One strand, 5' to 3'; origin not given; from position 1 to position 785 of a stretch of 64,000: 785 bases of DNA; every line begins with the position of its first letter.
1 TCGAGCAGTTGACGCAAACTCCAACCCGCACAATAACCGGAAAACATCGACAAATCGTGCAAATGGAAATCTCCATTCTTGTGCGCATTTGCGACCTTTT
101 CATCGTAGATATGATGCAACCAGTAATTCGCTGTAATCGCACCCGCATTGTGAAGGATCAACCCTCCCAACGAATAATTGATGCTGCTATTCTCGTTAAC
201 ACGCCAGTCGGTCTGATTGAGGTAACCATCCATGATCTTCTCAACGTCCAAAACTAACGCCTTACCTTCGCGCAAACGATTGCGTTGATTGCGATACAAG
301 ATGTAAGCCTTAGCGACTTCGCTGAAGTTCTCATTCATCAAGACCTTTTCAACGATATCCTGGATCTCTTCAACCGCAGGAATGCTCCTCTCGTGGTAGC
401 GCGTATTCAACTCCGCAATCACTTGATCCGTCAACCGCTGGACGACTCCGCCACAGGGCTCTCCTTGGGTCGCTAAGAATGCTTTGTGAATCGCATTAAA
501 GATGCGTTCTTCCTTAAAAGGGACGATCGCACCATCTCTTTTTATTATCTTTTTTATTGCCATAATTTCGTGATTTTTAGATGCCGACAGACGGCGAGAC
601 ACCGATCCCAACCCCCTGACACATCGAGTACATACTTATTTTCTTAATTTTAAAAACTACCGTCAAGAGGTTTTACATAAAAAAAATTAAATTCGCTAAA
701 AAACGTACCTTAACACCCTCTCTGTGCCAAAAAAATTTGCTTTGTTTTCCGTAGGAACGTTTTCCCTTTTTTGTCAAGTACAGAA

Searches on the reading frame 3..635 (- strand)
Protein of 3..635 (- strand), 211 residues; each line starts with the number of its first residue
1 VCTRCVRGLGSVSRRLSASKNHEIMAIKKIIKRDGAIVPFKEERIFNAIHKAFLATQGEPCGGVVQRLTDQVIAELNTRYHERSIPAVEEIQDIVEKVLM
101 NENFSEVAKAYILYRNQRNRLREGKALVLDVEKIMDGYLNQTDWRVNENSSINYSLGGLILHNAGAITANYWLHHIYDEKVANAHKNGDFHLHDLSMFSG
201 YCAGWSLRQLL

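Call 75: search_protein_families(library=pfam, alignment_id=A4, max_evalue=0.00001)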
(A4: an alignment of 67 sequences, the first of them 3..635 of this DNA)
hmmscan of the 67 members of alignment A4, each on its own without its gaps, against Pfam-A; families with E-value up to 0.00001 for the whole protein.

A. member 1, window:3-635:- (211 aa): 2 families
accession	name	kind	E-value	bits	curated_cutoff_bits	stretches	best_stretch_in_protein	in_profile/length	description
PF03477.21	ATP-cone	-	1.2e-24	87.1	25.8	1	29-119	2-87/88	ATP cone domain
PF13597.11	NRDD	-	2.7e-15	56.5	26.2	1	148-211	1-67/562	Anaerobic ribonucleoside-triphosphate reductase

B. families by the number of members that match (of 67 scanned): 108 families (the first 25 are shown)
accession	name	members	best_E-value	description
PF13519.12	VWA_2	3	2.4e-21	von Willebrand factor type A domain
PF00515.34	TPR_1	3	2.5e-08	Tetratricopeptide repeat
PF07719.23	TPR_2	3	4.4e-07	Tetratricopeptide repeat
PF05932.18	CesT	2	5e-24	Tir chaperone protein (CesT) family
PF02518.31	HATPase_c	2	4.8e-21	Histidine kinase-, DNA gyrase B-, and HSP90-like ATPase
PF00072.30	Response_reg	2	8.2e-20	Response regulator receiver domain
PF00092.34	VWA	2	1.1e-17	von Willebrand factor type A domain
PF07728.20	AAA_5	2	9.8e-13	AAA domain (dynein-related subfamily)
PF13188.13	PAS_8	2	1.4e-11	PAS domain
PF00512.31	HisKA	2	7.5e-10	His Kinase A (phospho-acceptor) domain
PF13428.12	TPR_14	2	3.4e-08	Tetratricopeptide repeat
PF13424.12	TPR_12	2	6e-07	Tetratricopeptide repeat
PF01411.24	tRNA-synt_2c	1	2e-179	tRNA synthetases class II (A)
PF00266.25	Aminotran_5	1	6.7e-136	Aminotransferase class-V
PF09334.17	tRNA-synt_1g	1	1.8e-100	tRNA synthetases class I (M)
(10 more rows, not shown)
